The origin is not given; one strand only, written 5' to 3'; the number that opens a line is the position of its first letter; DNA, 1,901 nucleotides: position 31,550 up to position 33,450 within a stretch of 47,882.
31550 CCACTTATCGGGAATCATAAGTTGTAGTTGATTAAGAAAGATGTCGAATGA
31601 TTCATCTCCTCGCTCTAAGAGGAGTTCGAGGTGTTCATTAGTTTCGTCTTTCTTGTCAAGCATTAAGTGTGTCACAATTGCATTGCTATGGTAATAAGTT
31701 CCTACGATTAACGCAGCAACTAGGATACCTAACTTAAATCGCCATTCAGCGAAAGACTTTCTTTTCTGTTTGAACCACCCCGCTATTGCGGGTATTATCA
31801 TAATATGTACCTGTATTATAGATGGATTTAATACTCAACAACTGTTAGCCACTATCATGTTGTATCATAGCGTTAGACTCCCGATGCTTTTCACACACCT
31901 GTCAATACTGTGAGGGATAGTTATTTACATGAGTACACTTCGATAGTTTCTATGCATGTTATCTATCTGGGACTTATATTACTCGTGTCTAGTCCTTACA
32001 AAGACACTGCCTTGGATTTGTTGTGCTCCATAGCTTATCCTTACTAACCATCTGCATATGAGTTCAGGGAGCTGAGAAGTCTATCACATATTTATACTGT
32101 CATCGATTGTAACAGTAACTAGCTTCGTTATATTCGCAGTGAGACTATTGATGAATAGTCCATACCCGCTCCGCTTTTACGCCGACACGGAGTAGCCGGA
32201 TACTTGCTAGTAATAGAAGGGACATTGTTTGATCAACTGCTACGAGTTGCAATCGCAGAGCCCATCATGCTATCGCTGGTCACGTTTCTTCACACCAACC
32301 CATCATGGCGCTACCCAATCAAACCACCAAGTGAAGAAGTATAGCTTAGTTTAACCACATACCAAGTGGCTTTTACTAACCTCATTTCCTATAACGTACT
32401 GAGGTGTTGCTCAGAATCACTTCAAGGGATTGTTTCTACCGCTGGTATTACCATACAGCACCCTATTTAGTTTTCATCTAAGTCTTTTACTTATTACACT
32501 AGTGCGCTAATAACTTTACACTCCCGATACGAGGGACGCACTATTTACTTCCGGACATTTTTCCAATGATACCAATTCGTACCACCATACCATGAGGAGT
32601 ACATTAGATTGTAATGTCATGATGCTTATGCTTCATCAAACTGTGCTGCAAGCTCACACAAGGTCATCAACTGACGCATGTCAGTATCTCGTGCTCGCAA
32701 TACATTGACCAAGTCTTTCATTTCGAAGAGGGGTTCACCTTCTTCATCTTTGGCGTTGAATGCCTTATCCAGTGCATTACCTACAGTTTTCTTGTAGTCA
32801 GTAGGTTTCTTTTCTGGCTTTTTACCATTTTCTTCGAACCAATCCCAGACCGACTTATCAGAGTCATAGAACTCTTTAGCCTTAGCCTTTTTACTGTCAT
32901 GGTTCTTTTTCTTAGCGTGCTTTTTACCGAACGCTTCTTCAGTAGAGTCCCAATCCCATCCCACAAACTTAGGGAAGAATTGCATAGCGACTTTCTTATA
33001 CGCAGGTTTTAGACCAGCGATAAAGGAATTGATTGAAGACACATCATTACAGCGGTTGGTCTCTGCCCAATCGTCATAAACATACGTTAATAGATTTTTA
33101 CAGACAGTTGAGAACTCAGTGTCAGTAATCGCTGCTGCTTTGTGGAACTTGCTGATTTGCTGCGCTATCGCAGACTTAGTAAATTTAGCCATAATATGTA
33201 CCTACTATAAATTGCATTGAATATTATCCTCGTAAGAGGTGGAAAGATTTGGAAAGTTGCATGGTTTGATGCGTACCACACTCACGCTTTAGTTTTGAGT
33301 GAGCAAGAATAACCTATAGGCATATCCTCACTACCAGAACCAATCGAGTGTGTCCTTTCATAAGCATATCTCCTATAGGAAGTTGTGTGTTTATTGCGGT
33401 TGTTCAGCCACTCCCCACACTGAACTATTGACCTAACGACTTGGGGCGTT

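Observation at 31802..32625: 824-nt promoterless untranslated spacer between two early genes that share an identical ribosome-binding cassette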

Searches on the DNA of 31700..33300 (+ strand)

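Call 6: search_dna_similar(query=window:31700-33300:+, collection=phages, mode=distant, max_rows=30)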
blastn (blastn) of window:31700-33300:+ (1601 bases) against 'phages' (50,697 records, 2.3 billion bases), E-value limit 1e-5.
Records with a match: 25; places in all: 26; records where one place covers at least 80% of the query: 12.
Best place of each record, by identity: 80-90% 1; 60-80% 24.
By first word of the organism name: Vibrio 25.
By host as written in the record: - 14; Vibrio crassostreae 9; Vibrio splendidus 1; Vibrio harveyi 1.
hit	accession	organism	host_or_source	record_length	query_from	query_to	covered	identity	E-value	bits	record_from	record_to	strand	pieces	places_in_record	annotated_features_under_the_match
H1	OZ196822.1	Vibrio phage PS32B-4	Seawater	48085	20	1600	87%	76.6%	0e+0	983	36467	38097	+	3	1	hypothetical protein (x6)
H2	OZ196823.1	Vibrio phage PS32B-8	Seawater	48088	20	1600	87%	76.6%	0e+0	983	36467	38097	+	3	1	hypothetical protein (x6)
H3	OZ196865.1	Vibrio phage PS32B-12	Seawater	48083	20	1600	87%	76.6%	0e+0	983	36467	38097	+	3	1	hypothetical protein (x6)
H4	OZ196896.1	Vibrio phage PS32B-9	Seawater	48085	20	1600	87%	76.6%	0e+0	983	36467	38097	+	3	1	hypothetical protein (x6)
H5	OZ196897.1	Vibrio phage PS32B-7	Seawater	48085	20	1600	87%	76.6%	0e+0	983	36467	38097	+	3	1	hypothetical protein (x6)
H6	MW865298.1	Vibrio phage PS32B.2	Vibrio crassostreae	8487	20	1600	87%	76.6%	0e+0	983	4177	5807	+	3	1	hypothetical protein (x2)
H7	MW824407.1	Vibrio phage PS32B.1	Vibrio crassostreae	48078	20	1600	87%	76.6%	0e+0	983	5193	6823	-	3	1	hypothetical protein (x2)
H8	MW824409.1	Vibrio phage PS32B.6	Vibrio crassostreae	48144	20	1600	87%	76.6%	0e+0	983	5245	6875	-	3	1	hypothetical protein (x2)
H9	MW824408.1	Vibrio phage PS32B.11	Vibrio crassostreae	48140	20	1600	87%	76.5%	0e+0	978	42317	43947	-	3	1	hypothetical protein (x2)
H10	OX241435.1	Vibrio phage 464E53-1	Seawater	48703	20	1600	87%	75.6%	1e-167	932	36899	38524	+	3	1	conserved hypothetical protein (x2) | hypothetical protein (x3) | TMhelix containing protein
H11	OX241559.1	Vibrio phage 468E53-1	Seawater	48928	20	1600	85%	73.4%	2e-113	750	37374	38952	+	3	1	conserved hypothetical protein (x2) | hypothetical protein (x4) | TMhelix containing protein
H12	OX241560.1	Vibrio phage 177E37-1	Seawater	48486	20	1600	85%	73.4%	2e-113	750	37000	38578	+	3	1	conserved hypothetical protein (x2) | hypothetical protein (x4) | TMhelix containing protein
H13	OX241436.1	Vibrio phage 521E56-1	Seawater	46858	20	1600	70%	79.7%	2e-169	982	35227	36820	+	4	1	conserved hypothetical protein (x2) | hypothetical protein (x3) | TMhelix containing protein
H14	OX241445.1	Vibrio phage 384E50-1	Seawater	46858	20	1600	70%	79.7%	2e-169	982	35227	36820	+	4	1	conserved hypothetical protein (x2) | hypothetical protein (x3) | TMhelix containing protein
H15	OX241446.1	Vibrio phage 402E50-1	Seawater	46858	20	1600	70%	79.7%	2e-169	982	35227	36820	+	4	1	conserved hypothetical protein (x2) | hypothetical protein (x3) | TMhelix containing protein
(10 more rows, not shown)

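Call 8: get_annotated_region(hit=H1, flank=3000)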
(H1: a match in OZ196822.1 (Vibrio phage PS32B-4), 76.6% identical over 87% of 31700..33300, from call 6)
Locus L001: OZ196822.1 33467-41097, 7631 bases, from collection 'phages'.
description: Vibrio phage PS32B-4 genome assembly, chromosome: VPPS32B-4_1.
organism: Vibrio phage PS32B-4 (NCBI taxid 3109713)
taxonomy: Viruses
host: -; source: Seawater; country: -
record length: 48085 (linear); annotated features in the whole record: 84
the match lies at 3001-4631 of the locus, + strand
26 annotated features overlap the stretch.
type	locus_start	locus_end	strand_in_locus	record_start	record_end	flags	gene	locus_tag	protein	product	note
CDS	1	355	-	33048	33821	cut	-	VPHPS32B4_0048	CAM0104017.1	hypothetical protein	-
CDS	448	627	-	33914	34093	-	-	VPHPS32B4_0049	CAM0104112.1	hypothetical protein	-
CDS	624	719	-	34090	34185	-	-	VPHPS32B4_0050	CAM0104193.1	hypothetical protein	-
CDS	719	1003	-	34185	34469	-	-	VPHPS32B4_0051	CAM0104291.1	hypothetical protein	-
CDS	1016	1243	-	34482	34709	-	-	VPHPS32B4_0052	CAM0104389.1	hypothetical protein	-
CDS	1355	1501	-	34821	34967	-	-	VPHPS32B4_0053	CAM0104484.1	hypothetical protein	-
CDS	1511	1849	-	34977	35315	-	-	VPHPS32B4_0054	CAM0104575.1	hypothetical protein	-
CDS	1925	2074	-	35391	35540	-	-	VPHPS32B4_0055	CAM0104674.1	hypothetical protein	-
CDS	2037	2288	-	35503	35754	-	-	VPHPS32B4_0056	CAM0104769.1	hypothetical protein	-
CDS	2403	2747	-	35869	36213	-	-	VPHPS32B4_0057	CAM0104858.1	hypothetical protein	-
CDS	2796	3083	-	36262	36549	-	-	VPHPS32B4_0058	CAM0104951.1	hypothetical protein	-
CDS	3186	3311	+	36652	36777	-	-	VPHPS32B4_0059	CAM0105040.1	hypothetical protein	-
CDS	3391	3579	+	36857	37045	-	-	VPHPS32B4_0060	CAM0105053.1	hypothetical protein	-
CDS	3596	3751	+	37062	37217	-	-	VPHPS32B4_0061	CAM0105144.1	hypothetical protein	-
CDS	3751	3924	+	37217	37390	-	-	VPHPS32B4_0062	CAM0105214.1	hypothetical protein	-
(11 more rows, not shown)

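Call 9: get_annotated_region(hit=H10, flank=3000)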
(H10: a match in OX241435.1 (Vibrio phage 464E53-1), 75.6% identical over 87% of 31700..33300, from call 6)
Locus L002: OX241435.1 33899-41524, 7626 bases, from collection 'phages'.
description: Vibrio phage 464E53-1 genome assembly, chromosome: VP115E34_1.
organism: Vibrio phage 464E53-1 (NCBI taxid 2963203)
taxonomy: Viruses; Duplodnaviria; Heunggongvirae; Uroviricota; Caudoviricetes; Zobellviridae
host: -; source: Seawater; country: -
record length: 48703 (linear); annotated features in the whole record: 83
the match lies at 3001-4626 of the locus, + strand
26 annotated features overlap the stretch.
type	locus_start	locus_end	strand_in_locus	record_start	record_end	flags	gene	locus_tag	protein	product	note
CDS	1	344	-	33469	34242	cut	-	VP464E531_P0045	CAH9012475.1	TMhelix containing protein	-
CDS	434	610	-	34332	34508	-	-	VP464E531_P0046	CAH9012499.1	hypothetical protein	-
CDS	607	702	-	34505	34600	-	-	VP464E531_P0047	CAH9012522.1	hypothetical protein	-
CDS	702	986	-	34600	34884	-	-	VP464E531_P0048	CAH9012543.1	conserved hypothetical protein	-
CDS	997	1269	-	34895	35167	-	-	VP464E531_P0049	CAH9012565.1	conserved hypothetical protein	-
CDS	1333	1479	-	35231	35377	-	-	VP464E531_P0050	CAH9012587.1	hypothetical protein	-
CDS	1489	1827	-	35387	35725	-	-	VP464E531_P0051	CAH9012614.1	putative TMhelix containing protein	-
CDS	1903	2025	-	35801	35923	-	-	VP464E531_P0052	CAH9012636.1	hypothetical protein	-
CDS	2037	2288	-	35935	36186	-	-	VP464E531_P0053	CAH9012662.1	conserved hypothetical protein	-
CDS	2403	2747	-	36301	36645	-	-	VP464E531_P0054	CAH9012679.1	TMhelix containing protein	-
CDS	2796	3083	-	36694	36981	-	-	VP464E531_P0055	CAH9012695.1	TMhelix containing protein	-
CDS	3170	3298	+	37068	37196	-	-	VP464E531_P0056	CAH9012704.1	hypothetical protein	-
CDS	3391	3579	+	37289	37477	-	-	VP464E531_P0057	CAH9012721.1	conserved hypothetical protein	-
CDS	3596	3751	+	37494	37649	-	-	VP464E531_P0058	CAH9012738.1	hypothetical protein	-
CDS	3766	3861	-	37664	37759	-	-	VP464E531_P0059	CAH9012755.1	hypothetical protein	-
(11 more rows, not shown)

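Call 10: get_annotated_region(hit=H11, flank=3000)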
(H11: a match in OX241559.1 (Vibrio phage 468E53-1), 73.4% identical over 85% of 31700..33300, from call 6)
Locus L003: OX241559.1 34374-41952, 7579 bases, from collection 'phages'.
description: Vibrio phage 468E53-1 genome assembly, chromosome: VP115E34_1.
organism: Vibrio phage 468E53-1 (NCBI taxid 2963205)
taxonomy: Viruses; Duplodnaviria; Heunggongvirae; Uroviricota; Caudoviricetes; Zobellviridae
host: -; source: Seawater; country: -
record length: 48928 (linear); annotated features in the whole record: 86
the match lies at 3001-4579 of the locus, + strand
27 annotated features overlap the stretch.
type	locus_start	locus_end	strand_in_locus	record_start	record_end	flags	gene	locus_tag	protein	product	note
CDS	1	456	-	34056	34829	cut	-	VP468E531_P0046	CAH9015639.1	TMhelix containing protein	-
CDS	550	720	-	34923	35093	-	-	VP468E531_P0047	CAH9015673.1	hypothetical protein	-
CDS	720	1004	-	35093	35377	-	-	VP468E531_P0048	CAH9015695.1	conserved hypothetical protein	-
CDS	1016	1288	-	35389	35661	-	-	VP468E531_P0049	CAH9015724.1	conserved hypothetical protein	-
CDS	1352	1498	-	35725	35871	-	-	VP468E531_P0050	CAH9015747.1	hypothetical protein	-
CDS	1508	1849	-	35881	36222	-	-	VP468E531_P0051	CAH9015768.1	TMhelix containing protein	-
CDS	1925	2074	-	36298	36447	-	-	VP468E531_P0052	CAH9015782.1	hypothetical protein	-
CDS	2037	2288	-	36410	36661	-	-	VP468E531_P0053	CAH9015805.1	conserved hypothetical protein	-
CDS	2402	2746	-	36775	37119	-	-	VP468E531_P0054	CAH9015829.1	TMhelix containing protein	-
CDS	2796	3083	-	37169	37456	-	-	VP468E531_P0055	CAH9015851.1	TMhelix containing protein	-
CDS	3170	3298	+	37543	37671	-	-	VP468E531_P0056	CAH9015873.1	hypothetical protein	-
CDS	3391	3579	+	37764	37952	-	-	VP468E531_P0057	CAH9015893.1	conserved hypothetical protein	-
CDS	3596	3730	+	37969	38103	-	-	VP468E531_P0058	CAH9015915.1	hypothetical protein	-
CDS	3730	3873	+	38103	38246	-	-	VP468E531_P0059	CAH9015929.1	hypothetical protein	-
CDS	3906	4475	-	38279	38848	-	-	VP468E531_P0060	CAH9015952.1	conserved hypothetical protein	-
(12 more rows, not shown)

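Call 11: get_annotated_region(hit=H13, flank=3000)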
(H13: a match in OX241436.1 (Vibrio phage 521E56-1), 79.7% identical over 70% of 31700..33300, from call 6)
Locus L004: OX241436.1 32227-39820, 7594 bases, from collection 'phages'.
description: Vibrio phage 521E56-1 genome assembly, chromosome: VP115E34_1.
organism: Vibrio phage 521E56-1 (NCBI taxid 2963211)
taxonomy: Viruses; Duplodnaviria; Heunggongvirae; Uroviricota; Caudoviricetes; Zobellviridae
host: -; source: Seawater; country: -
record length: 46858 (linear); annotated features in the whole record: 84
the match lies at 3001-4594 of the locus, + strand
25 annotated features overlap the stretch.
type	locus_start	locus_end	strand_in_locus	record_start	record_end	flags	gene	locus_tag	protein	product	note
CDS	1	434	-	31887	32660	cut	-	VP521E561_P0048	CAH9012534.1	TMhelix containing protein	-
CDS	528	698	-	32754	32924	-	-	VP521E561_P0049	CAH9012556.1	hypothetical protein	-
CDS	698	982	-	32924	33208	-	-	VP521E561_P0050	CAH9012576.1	conserved hypothetical protein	-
CDS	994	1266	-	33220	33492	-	-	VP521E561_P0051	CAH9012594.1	conserved hypothetical protein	-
CDS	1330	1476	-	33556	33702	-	-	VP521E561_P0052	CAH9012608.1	hypothetical protein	-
CDS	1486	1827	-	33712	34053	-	-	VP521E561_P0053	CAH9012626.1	TMhelix containing protein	-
CDS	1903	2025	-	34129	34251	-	-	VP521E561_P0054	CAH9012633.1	hypothetical protein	-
CDS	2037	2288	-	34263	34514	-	-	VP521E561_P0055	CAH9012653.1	conserved hypothetical protein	-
CDS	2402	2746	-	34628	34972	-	-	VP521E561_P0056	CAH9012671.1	TMhelix containing protein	-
CDS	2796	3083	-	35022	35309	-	-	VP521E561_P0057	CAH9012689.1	TMhelix containing protein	-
CDS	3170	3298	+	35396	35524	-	-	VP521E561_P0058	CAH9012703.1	hypothetical protein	-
CDS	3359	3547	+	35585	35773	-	-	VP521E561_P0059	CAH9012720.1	conserved hypothetical protein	-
CDS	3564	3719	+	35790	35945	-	-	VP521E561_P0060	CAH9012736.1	hypothetical protein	-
CDS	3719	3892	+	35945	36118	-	-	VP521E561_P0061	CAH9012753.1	hypothetical protein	-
CDS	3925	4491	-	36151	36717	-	-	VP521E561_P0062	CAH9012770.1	conserved hypothetical protein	-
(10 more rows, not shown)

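Call 15: search_dna_similar(query=window:31802-32625:-, collection=phages, mode=distant, max_rows=60, max_evalue=0.01)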
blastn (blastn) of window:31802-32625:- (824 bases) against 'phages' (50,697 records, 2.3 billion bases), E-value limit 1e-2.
Records with a match: 24; places in all: 24; records where one place covers at least 80% of the query: 0.
Best place of each record, by identity: 80-90% 11; 60-80% 13.
By first word of the organism name: Vibrio 24.
By host as written in the record: - 14; Vibrio crassostreae 7; Vibrio harveyi 2; Vibrio splendidus 1.
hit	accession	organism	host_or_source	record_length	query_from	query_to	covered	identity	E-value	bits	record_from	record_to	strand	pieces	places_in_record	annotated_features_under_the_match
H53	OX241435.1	Vibrio phage 464E53-1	Seawater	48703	10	602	54%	80.9%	2e-41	427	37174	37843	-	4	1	conserved hypothetical protein | hypothetical protein (x3)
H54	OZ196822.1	Vibrio phage PS32B-4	Seawater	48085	10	602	49%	79.5%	8e-39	367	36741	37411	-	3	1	hypothetical protein (x4)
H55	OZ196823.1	Vibrio phage PS32B-8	Seawater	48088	10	602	49%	79.5%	8e-39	367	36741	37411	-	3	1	hypothetical protein (x4)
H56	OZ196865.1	Vibrio phage PS32B-12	Seawater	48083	10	602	49%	79.5%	8e-39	367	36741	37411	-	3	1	hypothetical protein (x4)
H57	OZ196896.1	Vibrio phage PS32B-9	Seawater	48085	10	602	49%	79.5%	8e-39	367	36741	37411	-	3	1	hypothetical protein (x4)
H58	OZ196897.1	Vibrio phage PS32B-7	Seawater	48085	10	602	49%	79.5%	8e-39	367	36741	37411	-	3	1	hypothetical protein (x4)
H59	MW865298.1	Vibrio phage PS32B.2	Vibrio crassostreae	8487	10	602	49%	79.5%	8e-39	367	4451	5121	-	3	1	none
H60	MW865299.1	Vibrio phage PS32B.3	Vibrio crassostreae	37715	10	602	49%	79.5%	8e-39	367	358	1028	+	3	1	none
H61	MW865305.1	Vibrio phage PS35B.1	Vibrio crassostreae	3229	10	602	49%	79.5%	8e-39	367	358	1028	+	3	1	none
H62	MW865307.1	Vibrio phage PS35B.3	Vibrio crassostreae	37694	10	602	49%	79.5%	8e-39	367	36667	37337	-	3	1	none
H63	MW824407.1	Vibrio phage PS32B.1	Vibrio crassostreae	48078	10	602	49%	79.5%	8e-39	367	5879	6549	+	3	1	none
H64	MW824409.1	Vibrio phage PS32B.6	Vibrio crassostreae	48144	10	602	49%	79.5%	8e-39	367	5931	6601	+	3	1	none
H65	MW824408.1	Vibrio phage PS32B.11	Vibrio crassostreae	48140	10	602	49%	79.3%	4e-37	362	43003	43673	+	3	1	none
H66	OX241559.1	Vibrio phage 468E53-1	Seawater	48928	10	602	45%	82.6%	6e-41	366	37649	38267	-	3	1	conserved hypothetical protein | hypothetical protein (x3)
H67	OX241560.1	Vibrio phage 177E37-1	Seawater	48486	10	602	45%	82.6%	6e-41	366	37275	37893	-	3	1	conserved hypothetical protein | hypothetical protein (x3)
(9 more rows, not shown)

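Call 66: build_rna_model(alignment_id=A3, structure=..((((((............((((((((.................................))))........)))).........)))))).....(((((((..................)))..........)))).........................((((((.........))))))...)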
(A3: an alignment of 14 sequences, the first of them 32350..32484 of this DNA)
Model R1 built from alignment A3 (14 sequences, 188 columns); structure: as given.
model positions 138; base pairs 27; branch points 2; effective number of sequences 2.81; information 0.59 bits per position. Calibrated on 0.2 Mb of random sequence (short: E-values are rough).
structure used (alignment columns):
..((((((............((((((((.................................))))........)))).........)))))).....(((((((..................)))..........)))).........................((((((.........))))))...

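Call 67: search_with_rna_model(model_id=R1, sources=[window, L001, L002, L003, L004, L005, L006, L007, L008, L009, L010, L011, L012, L013, L014, L015, L016, L017, L018, L019, L020, L021, L022, L023, L024, L025, L026, L027, L028, L029, L030, L031, L032, L033], make_alignment=true, max_evalue=1)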
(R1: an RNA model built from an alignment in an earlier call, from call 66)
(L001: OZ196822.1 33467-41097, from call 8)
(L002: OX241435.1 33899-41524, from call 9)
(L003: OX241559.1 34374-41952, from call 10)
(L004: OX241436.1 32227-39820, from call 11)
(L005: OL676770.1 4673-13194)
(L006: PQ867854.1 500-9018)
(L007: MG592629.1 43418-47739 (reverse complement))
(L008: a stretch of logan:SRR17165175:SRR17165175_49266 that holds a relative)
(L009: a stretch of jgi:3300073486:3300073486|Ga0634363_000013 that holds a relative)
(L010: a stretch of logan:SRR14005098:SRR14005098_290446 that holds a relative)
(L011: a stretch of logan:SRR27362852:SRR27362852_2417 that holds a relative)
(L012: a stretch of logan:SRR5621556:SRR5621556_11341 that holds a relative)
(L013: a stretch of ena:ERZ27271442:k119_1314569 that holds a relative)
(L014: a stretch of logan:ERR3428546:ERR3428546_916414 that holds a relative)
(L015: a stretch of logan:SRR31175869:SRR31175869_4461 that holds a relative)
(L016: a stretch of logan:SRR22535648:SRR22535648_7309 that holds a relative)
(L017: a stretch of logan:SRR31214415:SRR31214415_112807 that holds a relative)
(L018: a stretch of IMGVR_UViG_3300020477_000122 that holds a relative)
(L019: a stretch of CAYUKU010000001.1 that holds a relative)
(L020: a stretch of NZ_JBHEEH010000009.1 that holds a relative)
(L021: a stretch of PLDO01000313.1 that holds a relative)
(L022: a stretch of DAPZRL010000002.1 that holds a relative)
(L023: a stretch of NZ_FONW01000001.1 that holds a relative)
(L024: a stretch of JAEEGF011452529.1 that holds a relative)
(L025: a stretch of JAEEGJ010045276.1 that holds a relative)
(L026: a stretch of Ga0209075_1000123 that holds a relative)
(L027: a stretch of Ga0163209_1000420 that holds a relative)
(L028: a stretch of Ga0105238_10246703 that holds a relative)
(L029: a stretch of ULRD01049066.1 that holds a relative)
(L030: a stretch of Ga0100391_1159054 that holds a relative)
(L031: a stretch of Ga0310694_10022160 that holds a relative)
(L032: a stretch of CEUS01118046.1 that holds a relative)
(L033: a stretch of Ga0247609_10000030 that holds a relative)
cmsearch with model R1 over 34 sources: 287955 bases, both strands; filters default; matches with E-value up to 1: 18.
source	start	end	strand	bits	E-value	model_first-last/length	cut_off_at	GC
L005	4766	4901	+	128.5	1.2e-25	1-138/138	no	0.43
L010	4748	4881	+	125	7e-25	1-138/138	no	0.44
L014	1157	1290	+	123.5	1.4e-24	1-138/138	no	0.4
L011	4675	4811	+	117.5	3e-23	1-138/138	no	0.4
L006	4654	4808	+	112.4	4e-22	1-138/138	no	0.43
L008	4707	4838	+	111.4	6.6e-22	1-138/138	no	0.51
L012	4320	4472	+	108.8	2.4e-21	1-138/138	no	0.42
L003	3514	3644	-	108.5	2.8e-21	1-138/138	no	0.43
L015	4827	4978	+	106.2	9e-21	1-138/138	no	0.43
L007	635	783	+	104.9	1.7e-20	1-138/138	no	0.43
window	32349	32484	-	104.9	1.8e-20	1-138/138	no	0.4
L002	3514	3662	-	104.6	2e-20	1-138/138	no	0.45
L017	4830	4979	+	104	2.7e-20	1-138/138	no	0.45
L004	3482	3630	-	103.5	3.5e-20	1-138/138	no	0.45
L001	3514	3662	-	101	1.2e-19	1-138/138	no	0.46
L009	4652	4814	+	87.6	1e-16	1-138/138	no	0.4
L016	4730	4846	+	82.9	1.1e-15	1-138/138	no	0.45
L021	4767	4982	+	18.9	0.12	1-138/138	no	0.58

Alignment A4: 18 matches aligned to the model, 298 columns, each read 5' to 3' on its own strand. Consensus structure (alignment columns), stored with it:
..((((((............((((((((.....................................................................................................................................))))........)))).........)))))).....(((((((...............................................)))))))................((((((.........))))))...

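Call 68: search_with_rna_model(model_id=R1, sources=[window, L001, L002, L003, L004, L005, L006, L007, L008, L009, L010, L011, L012, L014, L015, L016, L017], make_alignment=true, max_evalue=0.00001)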
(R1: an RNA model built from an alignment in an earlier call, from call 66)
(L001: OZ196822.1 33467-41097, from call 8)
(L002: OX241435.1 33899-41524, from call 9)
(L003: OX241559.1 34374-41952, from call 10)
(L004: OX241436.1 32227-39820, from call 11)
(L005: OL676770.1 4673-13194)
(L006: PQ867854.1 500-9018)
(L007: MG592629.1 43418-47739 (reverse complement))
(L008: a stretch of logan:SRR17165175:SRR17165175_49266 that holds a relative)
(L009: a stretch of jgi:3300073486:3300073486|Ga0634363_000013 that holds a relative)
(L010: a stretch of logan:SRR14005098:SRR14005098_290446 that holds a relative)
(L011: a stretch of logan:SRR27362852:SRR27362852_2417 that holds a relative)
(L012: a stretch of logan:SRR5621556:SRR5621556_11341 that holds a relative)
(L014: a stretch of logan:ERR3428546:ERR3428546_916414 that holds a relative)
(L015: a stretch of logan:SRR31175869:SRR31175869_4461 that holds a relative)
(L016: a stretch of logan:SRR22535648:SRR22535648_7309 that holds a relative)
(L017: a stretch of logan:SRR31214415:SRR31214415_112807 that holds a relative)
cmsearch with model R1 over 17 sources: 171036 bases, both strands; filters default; matches with E-value up to 0.00001: 17.
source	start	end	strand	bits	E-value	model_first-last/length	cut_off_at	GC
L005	4766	4901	+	128.5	7e-26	1-138/138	no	0.43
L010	4748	4881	+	125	4.1e-25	1-138/138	no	0.44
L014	1157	1290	+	123.5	8.6e-25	1-138/138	no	0.4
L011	4675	4811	+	117.5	1.8e-23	1-138/138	no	0.4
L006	4654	4808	+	112.4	2.4e-22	1-138/138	no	0.43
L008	4707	4838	+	111.4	3.9e-22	1-138/138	no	0.51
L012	4320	4472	+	108.8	1.4e-21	1-138/138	no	0.42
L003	3514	3644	-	108.5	1.7e-21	1-138/138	no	0.43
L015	4827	4978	+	106.2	5.4e-21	1-138/138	no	0.43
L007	635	783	+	104.9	1e-20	1-138/138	no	0.43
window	32349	32484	-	104.9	1e-20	1-138/138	no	0.4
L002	3514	3662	-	104.6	1.2e-20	1-138/138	no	0.45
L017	4830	4979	+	104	1.6e-20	1-138/138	no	0.45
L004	3482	3630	-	103.5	2.1e-20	1-138/138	no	0.45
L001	3514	3662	-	101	7.1e-20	1-138/138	no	0.46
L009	4652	4814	+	87.6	6.1e-17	1-138/138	no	0.4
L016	4730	4846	+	82.9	6.7e-16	1-138/138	no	0.45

Alignment A5: 17 matches aligned to the model, 198 columns, each read 5' to 3' on its own strand. Consensus structure (alignment columns), stored with it:
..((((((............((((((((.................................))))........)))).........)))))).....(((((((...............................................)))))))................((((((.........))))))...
